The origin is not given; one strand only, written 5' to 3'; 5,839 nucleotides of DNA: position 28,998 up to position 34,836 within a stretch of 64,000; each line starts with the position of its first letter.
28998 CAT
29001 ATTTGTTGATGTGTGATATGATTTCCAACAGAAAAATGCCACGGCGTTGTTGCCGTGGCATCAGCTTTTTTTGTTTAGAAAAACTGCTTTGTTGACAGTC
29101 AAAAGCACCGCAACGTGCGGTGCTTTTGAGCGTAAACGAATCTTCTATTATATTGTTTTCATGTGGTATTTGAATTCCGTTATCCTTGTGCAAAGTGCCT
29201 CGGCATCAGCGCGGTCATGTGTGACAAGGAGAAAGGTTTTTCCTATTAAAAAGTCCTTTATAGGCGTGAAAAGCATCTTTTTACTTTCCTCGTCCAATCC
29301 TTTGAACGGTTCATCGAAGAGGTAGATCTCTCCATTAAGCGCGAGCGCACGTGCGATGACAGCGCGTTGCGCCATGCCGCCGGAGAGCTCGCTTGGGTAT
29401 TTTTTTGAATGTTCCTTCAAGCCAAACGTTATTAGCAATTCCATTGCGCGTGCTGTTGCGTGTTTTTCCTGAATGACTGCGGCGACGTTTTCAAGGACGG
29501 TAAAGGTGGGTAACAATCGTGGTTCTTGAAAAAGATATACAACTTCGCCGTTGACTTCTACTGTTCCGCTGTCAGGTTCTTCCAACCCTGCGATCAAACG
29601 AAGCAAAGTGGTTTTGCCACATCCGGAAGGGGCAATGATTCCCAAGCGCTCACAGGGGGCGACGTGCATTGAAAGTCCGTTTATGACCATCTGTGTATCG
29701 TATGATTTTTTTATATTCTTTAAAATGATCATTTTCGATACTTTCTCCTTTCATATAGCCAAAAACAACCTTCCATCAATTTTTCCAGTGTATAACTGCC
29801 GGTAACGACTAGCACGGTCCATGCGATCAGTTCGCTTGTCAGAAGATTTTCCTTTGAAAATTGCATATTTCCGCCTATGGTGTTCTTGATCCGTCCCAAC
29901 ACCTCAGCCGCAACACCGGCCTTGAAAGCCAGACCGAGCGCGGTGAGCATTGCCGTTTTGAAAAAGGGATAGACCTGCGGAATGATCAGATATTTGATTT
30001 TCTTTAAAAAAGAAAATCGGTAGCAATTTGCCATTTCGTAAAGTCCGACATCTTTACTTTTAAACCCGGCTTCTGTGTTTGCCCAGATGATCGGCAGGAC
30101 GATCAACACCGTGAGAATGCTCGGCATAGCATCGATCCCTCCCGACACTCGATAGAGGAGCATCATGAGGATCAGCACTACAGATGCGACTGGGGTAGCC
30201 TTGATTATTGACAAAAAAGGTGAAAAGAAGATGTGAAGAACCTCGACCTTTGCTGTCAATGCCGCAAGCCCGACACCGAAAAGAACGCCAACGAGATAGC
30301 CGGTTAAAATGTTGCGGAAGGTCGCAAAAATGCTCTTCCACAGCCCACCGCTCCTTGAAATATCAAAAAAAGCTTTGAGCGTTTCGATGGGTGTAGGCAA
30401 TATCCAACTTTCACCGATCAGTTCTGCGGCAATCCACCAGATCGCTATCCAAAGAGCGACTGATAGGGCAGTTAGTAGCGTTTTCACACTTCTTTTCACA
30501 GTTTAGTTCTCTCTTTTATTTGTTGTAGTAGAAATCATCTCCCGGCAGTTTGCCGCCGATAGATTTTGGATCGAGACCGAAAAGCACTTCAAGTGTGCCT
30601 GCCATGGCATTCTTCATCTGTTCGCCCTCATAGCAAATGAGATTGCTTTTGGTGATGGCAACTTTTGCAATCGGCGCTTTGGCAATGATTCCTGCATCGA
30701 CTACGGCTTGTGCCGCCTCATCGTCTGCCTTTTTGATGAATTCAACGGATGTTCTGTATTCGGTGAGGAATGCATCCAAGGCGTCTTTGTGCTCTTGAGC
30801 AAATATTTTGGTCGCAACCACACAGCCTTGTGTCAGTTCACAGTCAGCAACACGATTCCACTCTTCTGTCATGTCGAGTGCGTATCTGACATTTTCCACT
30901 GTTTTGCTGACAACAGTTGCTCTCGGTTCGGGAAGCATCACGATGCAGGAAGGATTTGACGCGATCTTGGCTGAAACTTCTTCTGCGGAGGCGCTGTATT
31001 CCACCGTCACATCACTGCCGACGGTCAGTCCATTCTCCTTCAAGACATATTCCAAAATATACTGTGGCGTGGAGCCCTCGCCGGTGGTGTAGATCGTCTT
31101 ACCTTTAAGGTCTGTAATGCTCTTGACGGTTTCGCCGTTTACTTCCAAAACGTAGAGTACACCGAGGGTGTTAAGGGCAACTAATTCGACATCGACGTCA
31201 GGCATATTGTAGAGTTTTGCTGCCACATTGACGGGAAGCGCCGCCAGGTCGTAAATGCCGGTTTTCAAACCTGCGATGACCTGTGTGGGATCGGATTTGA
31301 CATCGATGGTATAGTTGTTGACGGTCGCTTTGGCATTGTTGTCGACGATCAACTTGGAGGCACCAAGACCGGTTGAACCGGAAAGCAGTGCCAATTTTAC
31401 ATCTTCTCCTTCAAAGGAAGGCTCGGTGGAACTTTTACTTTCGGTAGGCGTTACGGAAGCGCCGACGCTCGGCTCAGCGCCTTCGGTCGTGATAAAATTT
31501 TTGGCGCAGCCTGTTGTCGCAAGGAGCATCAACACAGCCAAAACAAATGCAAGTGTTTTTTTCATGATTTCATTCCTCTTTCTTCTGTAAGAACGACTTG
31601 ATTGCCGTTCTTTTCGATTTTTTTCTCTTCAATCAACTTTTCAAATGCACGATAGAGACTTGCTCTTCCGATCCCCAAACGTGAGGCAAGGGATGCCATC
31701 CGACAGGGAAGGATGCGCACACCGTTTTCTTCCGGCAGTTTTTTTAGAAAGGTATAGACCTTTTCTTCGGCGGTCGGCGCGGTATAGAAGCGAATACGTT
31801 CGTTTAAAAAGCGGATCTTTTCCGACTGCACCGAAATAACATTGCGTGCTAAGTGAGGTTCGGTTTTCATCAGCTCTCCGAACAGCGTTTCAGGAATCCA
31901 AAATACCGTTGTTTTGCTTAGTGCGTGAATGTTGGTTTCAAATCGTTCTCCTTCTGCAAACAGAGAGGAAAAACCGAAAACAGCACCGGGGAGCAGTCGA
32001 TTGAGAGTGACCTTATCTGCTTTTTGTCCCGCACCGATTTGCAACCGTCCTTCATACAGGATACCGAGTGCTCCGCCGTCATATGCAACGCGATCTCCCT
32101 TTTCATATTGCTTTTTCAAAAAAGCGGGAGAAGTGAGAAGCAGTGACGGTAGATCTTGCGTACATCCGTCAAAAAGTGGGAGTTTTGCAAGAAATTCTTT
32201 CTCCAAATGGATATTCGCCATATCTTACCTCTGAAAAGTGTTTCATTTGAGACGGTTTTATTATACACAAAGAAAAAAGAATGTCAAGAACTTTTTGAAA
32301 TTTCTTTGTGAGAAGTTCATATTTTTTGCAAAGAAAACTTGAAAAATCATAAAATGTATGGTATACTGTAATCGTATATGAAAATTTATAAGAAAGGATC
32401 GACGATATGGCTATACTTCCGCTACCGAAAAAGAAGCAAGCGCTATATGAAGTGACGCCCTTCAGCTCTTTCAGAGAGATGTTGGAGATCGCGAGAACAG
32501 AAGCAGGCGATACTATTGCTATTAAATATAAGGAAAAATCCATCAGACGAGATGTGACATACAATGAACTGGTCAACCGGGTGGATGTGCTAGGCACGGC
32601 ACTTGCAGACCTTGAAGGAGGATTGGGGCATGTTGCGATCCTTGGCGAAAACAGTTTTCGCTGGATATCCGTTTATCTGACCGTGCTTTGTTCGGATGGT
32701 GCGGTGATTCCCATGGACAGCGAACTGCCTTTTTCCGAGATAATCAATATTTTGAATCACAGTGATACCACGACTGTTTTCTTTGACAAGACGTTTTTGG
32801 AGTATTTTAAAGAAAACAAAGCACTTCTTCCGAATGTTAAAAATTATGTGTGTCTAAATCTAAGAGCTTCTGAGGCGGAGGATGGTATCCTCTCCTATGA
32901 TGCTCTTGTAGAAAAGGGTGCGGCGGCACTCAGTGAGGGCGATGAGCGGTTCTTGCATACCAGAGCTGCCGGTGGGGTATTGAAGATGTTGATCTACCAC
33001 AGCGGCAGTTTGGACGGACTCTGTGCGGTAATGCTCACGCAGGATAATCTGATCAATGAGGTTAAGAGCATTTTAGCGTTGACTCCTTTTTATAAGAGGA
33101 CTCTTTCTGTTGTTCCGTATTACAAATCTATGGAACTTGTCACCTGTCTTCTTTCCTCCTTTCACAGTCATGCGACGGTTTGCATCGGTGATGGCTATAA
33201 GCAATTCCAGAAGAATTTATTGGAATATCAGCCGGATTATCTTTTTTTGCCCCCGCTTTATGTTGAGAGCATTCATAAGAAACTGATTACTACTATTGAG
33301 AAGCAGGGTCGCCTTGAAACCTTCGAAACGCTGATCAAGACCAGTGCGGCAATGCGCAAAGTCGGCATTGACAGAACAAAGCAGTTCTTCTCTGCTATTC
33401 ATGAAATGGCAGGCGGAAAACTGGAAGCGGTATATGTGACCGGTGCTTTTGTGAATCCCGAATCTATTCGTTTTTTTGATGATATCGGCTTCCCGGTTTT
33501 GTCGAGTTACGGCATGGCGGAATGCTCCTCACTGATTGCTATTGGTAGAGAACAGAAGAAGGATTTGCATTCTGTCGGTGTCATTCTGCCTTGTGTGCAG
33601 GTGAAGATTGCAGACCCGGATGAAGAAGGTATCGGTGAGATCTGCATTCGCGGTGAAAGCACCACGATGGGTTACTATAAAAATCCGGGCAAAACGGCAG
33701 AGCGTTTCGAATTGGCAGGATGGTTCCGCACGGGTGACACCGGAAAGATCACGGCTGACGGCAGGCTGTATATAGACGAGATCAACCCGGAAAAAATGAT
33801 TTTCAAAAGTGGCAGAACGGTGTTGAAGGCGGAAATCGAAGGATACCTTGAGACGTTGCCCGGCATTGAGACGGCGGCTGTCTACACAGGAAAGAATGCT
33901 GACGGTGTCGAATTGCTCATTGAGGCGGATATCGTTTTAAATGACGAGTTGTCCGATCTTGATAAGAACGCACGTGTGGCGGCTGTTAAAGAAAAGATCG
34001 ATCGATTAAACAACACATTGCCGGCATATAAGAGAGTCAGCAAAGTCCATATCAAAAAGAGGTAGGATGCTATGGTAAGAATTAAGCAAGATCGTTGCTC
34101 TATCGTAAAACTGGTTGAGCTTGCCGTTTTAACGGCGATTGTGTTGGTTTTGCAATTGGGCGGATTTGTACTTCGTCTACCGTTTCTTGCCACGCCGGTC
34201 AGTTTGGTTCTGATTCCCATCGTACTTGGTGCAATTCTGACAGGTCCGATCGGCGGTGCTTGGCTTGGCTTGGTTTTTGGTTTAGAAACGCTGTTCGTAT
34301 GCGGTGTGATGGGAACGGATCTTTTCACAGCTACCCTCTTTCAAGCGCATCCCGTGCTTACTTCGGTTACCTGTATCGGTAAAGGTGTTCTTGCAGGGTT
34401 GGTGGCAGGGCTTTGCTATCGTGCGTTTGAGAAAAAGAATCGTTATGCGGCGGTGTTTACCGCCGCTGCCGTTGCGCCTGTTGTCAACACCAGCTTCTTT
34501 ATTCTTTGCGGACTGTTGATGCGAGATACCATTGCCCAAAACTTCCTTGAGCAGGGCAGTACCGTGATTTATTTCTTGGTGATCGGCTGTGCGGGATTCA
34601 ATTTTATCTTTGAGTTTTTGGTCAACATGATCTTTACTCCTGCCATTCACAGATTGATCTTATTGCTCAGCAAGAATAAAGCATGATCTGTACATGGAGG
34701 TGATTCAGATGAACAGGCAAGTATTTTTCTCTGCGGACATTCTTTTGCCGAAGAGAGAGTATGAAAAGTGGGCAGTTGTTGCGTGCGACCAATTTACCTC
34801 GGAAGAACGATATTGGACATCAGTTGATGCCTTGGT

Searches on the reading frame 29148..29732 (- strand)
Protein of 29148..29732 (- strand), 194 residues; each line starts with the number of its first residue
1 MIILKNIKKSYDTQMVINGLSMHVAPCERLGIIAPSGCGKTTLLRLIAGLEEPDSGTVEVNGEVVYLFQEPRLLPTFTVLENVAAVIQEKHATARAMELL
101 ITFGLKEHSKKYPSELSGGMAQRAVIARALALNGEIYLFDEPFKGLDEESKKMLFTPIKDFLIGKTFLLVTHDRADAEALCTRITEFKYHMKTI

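Call 61: search_protein_families(library=pfam, proteins=[window:29148-29732:-], max_evalue=0.001)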
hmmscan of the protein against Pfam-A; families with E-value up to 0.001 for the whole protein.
window:29148-29732:- (194 aa): 1 family
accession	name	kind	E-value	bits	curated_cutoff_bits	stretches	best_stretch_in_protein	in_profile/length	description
PF00005.33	ABC_tran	-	8.6e-29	101.3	25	1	18-143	2-136/137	ABC transporter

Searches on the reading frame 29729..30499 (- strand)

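Call 61: search_protein_families(library=pfam, proteins=[window:29729-30499:-], max_evalue=0.001)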
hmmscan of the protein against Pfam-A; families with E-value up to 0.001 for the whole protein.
window:29729-30499:- (256 aa): 1 family
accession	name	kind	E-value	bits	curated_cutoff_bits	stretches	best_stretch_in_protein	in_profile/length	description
PF00528.27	BPD_transp_1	-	7.4e-09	36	26.4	1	71-212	1-145/184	Binding-protein-dependent transport system inner membrane component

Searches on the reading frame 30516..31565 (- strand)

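Call 61: search_protein_families(library=pfam, proteins=[window:30516-31565:-], max_evalue=0.001)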
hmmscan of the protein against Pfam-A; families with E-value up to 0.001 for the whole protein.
window:30516-31565:- (349 aa): 4 families
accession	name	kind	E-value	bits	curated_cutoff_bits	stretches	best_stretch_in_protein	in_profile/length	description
PF12974.12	Phosphonate-bd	-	4.4e-06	26.7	27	1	87-206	33-157/242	ABC transporter, phosphonate, periplasmic substrate-binding protein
PF02621.19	VitK2_biosynth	-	1.1e-05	25.5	26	1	89-288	27-213/252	Menaquinone biosynthesis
PF09084.16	NMT1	-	1.2e-05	25.7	20.5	1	143-284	81-216/216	NMT1/THI5 like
PF12256.14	TcdB_toxin_midN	-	0.00073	19.3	24.8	0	158-225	55-122/181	Insecticide toxin TcdB middle/N-terminal region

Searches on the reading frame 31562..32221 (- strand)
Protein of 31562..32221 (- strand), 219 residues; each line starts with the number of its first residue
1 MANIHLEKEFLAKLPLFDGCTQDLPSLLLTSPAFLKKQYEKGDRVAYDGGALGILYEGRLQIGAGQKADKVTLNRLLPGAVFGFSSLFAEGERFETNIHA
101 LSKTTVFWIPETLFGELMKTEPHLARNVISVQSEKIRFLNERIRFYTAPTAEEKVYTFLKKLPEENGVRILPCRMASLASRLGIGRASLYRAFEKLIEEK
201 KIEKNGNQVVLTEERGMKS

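Call 61: search_protein_families(library=pfam, proteins=[window:31562-32221:-], max_evalue=0.001)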
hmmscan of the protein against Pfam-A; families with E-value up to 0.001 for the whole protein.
window:31562-32221:- (219 aa): 2 families
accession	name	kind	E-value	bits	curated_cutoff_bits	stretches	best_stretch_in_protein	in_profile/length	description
PF00027.35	cNMP_binding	-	8.9e-09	35.6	27.5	1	37-120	2-88/89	Cyclic nucleotide-binding domain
PF13545.12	HTH_Crp_2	-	8.2e-06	26.1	27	1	154-216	2-66/70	Crp-like helix-turn-helix domain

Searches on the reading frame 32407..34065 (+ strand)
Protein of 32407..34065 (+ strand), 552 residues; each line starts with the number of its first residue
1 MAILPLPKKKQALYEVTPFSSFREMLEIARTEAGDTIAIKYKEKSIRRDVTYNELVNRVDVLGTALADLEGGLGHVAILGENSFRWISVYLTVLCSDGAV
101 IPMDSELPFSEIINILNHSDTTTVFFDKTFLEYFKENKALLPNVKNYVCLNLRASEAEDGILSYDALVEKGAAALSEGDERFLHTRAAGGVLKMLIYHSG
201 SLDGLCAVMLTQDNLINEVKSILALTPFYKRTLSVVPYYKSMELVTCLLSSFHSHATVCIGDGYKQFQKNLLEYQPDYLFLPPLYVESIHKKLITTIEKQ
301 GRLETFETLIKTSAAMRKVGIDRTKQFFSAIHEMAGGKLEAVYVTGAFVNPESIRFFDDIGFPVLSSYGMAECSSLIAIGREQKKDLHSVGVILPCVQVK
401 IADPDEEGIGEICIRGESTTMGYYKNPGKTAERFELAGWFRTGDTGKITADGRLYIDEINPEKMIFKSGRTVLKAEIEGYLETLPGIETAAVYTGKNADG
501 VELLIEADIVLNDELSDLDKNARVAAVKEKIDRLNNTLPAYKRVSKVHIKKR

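Call 61: search_protein_families(library=pfam, proteins=[window:32407-34065:+], max_evalue=0.001)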
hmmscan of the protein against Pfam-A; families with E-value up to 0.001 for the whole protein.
window:32407-34065:+ (552 aa): 1 family
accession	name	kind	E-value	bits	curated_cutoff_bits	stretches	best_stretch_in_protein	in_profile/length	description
PF00501.34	AMP-binding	-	1.4e-40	139.8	29.9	1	32-424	7-384/384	AMP-binding enzyme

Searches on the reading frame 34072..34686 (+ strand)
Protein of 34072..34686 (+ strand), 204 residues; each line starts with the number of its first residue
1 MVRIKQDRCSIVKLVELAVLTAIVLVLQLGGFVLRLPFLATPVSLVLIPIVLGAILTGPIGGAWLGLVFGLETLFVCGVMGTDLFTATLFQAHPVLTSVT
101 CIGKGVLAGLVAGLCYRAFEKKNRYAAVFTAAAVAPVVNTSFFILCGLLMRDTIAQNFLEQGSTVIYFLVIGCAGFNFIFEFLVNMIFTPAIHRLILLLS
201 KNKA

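Call 61: search_protein_families(library=pfam, proteins=[window:34072-34686:+], max_evalue=0.001)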
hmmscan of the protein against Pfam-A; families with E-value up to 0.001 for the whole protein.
window:34072-34686:+ (204 aa): 1 family
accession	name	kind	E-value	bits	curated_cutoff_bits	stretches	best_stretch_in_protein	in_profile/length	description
PF12822.12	ECF_trnsprt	-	5.8e-13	49.6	30.7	1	13-192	2-168/169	ECF transporter, substrate-specific component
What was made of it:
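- On EetB (PF07456), ECF-S-like FAD export subunit: Another ECF-S lies at 34072-34686 (call 61).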
